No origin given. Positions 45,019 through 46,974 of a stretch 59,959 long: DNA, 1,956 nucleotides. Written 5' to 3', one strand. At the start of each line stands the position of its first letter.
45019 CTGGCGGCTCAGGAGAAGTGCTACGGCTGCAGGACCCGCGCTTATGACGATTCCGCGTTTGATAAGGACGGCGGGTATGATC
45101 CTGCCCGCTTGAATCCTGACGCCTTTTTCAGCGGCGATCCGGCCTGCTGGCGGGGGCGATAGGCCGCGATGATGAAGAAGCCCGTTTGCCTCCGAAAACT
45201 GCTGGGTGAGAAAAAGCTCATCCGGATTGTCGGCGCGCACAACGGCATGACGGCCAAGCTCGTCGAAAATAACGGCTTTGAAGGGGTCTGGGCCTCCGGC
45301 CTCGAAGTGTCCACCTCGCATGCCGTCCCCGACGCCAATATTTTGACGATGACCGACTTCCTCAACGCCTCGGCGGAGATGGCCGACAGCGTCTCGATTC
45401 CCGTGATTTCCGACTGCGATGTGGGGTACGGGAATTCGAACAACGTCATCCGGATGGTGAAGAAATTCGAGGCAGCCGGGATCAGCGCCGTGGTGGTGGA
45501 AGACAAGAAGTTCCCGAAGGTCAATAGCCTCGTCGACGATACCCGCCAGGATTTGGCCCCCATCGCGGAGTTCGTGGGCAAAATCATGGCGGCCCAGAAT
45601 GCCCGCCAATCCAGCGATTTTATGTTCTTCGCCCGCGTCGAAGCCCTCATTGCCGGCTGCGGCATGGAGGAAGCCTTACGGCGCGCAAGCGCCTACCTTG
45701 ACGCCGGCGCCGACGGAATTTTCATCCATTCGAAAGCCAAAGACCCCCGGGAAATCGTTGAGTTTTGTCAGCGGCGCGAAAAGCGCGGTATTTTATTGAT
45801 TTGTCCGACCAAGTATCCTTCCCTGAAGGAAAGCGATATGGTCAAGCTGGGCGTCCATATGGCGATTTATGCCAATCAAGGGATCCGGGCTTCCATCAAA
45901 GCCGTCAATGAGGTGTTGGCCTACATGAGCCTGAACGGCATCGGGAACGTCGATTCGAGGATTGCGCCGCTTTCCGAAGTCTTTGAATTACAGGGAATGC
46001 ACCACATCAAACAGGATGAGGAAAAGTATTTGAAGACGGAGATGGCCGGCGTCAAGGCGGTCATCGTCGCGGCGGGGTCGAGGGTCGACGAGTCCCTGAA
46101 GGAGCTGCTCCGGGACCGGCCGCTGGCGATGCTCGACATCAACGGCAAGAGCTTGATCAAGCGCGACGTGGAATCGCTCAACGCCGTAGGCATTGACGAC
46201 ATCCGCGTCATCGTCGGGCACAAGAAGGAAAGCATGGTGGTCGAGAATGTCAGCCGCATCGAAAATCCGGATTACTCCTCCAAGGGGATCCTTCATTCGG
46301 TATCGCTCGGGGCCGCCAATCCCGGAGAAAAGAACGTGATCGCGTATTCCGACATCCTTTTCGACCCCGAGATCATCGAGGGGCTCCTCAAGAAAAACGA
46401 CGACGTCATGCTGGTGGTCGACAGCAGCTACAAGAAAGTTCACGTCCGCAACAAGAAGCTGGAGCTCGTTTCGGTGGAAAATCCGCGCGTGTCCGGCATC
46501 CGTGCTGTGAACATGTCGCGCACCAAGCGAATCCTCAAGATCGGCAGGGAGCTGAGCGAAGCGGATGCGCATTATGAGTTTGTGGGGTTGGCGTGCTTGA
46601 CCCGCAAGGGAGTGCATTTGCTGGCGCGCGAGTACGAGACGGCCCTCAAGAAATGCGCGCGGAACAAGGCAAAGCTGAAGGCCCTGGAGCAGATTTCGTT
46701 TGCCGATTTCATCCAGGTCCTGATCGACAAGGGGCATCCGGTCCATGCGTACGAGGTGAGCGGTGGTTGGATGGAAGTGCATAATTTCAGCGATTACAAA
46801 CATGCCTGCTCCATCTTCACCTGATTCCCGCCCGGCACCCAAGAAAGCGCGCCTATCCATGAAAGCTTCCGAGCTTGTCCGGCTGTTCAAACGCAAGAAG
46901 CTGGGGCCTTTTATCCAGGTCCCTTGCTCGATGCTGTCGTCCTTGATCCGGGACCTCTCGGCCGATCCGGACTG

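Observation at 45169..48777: PEP mutase-nucleotidyltransferase fusion, Ppd and a second NTase, with no enzyme to process phosphonoacetaldehyde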

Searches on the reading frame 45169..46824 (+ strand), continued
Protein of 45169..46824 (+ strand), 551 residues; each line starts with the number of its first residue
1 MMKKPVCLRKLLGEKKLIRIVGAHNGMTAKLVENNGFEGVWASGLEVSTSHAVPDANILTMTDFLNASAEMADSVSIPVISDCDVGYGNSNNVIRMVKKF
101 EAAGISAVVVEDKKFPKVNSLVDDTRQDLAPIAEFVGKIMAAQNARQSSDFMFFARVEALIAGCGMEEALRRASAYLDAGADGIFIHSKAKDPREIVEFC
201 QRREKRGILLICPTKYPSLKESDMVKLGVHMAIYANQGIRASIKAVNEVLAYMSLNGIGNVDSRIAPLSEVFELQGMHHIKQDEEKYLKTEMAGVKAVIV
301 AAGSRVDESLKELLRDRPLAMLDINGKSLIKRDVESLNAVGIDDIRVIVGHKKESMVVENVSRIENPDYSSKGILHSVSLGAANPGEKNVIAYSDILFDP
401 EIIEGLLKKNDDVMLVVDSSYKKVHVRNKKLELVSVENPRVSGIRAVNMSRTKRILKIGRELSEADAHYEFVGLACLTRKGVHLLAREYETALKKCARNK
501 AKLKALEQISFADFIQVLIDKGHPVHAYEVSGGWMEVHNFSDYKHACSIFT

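Call 75: search_protein_families(library=pfam, proteins=[L100:10751-11881:+, L147:3654-5051:+, L168:10904-11989:+, L169:5042-6250:+, L170:6656-7858:+, L124:10684-12699:+, L112:9730-11724:+, L143:2106-3104:+, L153:1668-2786:+, L110:11701-12855:+], max_evalue=0.00001)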
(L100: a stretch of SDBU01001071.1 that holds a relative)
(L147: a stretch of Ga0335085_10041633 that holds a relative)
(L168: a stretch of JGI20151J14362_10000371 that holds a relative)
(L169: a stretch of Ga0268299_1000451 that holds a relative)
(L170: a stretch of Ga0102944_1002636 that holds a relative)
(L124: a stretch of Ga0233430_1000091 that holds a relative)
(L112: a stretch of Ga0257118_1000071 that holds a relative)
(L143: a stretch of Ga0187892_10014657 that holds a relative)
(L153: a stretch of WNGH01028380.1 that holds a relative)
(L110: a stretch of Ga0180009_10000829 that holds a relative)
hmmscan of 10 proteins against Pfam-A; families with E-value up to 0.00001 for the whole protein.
L100:10751-11881:+ (377 aa): 1 family
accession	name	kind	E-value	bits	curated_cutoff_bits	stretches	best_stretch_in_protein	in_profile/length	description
PF00266.25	Aminotran_5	-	3.9e-17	62.7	21.5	1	39-340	27-334/371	Aminotransferase class-V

L147:3654-5051:+ (466 aa): 1 family
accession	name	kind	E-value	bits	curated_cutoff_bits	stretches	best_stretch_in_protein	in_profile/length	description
PF00266.25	Aminotran_5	-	2e-14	53.8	21.5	1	156-423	61-335/371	Aminotransferase class-V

L168:10904-11989:+ (362 aa): 2 families
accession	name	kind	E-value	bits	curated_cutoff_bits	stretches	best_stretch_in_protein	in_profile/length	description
PF00266.25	Aminotran_5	-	8.1e-20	71.5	21.5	1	30-330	36-339/371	Aminotransferase class-V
PF00155.27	Aminotran_1_2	-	2e-06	27.7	19.7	1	46-356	51-359/361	Aminotransferase class I and II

L169:5042-6250:+ (403 aa): 1 family
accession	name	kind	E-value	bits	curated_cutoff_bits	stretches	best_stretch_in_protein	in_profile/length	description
PF00266.25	Aminotran_5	-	6.3e-23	81.8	21.5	1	70-368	37-338/371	Aminotransferase class-V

L170:6656-7858:+ (401 aa): 1 family
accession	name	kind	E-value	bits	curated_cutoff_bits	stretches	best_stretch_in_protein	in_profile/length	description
PF00266.25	Aminotran_5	-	4.3e-13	49.4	21.5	1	70-392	34-371/371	Aminotransferase class-V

L124:10684-12699:+ (672 aa): 3 families
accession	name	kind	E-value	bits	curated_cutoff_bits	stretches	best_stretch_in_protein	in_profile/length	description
PF00266.25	Aminotran_5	-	1.3e-25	90.7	21.5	1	355-605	57-314/371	Aminotransferase class-V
PF00483.29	NTP_transferase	-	3.7e-15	56.6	21.2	1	31-155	1-127/245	Nucleotidyl transferase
PF12804.13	NTP_transf_3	-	1.7e-11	45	27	1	32-154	1-115/160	MobA-like NTP transferase domain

L112:9730-11724:+ (665 aa): 4 families
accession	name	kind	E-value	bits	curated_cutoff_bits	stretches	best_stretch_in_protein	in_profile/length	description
PF00266.25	Aminotran_5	-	1.7e-18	67.2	21.5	1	34-345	28-348/371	Aminotransferase class-V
PF00483.29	NTP_transferase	-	1.4e-11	44.9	21.2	1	418-540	1-130/245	Nucleotidyl transferase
PF12804.13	NTP_transf_3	-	8.9e-10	39.4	27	1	419-542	1-118/160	MobA-like NTP transferase domain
PF20202.4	DUF6564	-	1.2e-06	28.8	25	1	446-544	14-118/230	Domain of unknown function (DUF6564)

L143:2106-3104:+ (333 aa): 2 families
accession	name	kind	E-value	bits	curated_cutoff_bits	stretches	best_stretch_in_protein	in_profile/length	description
PF13243.12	SQHop_cyclase_C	-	8.5e-09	35.3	26.1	0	110-250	153-290/319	Squalene-hopene cyclase C-terminal domain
PF07678.20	TED_complement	-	8.5e-06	25.5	22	0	68-140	69-138/312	A-macroglobulin TED domain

L153:1668-2786:+ (373 aa): 1 family
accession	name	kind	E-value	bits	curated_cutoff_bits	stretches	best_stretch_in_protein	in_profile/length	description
PF13243.12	SQHop_cyclase_C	-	1.2e-08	34.8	26.1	1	150-288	153-288/319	Squalene-hopene cyclase C-terminal domain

L110:11701-12855:+ (385 aa): 1 family
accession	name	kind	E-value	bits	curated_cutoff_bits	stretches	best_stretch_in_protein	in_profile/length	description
PF00266.25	Aminotran_5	-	5e-25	88.7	21.5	1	44-337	37-333/371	Aminotransferase class-V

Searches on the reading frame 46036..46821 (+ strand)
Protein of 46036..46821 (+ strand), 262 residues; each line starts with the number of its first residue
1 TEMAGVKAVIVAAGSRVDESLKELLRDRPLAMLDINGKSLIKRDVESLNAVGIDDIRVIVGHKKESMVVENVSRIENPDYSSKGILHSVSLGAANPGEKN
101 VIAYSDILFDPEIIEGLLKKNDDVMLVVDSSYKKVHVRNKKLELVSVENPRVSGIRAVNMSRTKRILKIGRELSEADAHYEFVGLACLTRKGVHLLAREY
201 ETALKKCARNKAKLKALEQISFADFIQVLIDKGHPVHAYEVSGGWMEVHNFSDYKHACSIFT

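Call 69: search_solved_structures(query=window:46036-46821:+, max_evalue=0.1, show_alignments=4)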
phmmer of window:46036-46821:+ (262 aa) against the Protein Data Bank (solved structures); distinct sequences matched with E-value up to 0.1: 6.
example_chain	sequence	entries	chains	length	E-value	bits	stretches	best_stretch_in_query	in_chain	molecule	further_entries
1jyk_A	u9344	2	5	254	8.3e-06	28.7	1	5-67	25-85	CTP:phosphocholine Cytidylyltransferase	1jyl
2ggo_A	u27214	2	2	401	1.3e-05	28.1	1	7-120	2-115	401aa long hypothetical glucose-1-phosphate thymidylyltransferase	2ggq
5z09_A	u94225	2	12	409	0.00012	24.9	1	7-109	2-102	Dual sugar-1-phosphate nucleotidylyltransferase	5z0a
6pd1_A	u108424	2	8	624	0.00021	24.1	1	8-120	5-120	Nucleotidyl transferase/aminotransferase, class V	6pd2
7x8j_A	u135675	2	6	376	0.067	15.9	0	5-68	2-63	Mannose-1-phosphate guanylyltransferase 1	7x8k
6plj_A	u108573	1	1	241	0.081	15.7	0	6-65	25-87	nucleotidyl transferase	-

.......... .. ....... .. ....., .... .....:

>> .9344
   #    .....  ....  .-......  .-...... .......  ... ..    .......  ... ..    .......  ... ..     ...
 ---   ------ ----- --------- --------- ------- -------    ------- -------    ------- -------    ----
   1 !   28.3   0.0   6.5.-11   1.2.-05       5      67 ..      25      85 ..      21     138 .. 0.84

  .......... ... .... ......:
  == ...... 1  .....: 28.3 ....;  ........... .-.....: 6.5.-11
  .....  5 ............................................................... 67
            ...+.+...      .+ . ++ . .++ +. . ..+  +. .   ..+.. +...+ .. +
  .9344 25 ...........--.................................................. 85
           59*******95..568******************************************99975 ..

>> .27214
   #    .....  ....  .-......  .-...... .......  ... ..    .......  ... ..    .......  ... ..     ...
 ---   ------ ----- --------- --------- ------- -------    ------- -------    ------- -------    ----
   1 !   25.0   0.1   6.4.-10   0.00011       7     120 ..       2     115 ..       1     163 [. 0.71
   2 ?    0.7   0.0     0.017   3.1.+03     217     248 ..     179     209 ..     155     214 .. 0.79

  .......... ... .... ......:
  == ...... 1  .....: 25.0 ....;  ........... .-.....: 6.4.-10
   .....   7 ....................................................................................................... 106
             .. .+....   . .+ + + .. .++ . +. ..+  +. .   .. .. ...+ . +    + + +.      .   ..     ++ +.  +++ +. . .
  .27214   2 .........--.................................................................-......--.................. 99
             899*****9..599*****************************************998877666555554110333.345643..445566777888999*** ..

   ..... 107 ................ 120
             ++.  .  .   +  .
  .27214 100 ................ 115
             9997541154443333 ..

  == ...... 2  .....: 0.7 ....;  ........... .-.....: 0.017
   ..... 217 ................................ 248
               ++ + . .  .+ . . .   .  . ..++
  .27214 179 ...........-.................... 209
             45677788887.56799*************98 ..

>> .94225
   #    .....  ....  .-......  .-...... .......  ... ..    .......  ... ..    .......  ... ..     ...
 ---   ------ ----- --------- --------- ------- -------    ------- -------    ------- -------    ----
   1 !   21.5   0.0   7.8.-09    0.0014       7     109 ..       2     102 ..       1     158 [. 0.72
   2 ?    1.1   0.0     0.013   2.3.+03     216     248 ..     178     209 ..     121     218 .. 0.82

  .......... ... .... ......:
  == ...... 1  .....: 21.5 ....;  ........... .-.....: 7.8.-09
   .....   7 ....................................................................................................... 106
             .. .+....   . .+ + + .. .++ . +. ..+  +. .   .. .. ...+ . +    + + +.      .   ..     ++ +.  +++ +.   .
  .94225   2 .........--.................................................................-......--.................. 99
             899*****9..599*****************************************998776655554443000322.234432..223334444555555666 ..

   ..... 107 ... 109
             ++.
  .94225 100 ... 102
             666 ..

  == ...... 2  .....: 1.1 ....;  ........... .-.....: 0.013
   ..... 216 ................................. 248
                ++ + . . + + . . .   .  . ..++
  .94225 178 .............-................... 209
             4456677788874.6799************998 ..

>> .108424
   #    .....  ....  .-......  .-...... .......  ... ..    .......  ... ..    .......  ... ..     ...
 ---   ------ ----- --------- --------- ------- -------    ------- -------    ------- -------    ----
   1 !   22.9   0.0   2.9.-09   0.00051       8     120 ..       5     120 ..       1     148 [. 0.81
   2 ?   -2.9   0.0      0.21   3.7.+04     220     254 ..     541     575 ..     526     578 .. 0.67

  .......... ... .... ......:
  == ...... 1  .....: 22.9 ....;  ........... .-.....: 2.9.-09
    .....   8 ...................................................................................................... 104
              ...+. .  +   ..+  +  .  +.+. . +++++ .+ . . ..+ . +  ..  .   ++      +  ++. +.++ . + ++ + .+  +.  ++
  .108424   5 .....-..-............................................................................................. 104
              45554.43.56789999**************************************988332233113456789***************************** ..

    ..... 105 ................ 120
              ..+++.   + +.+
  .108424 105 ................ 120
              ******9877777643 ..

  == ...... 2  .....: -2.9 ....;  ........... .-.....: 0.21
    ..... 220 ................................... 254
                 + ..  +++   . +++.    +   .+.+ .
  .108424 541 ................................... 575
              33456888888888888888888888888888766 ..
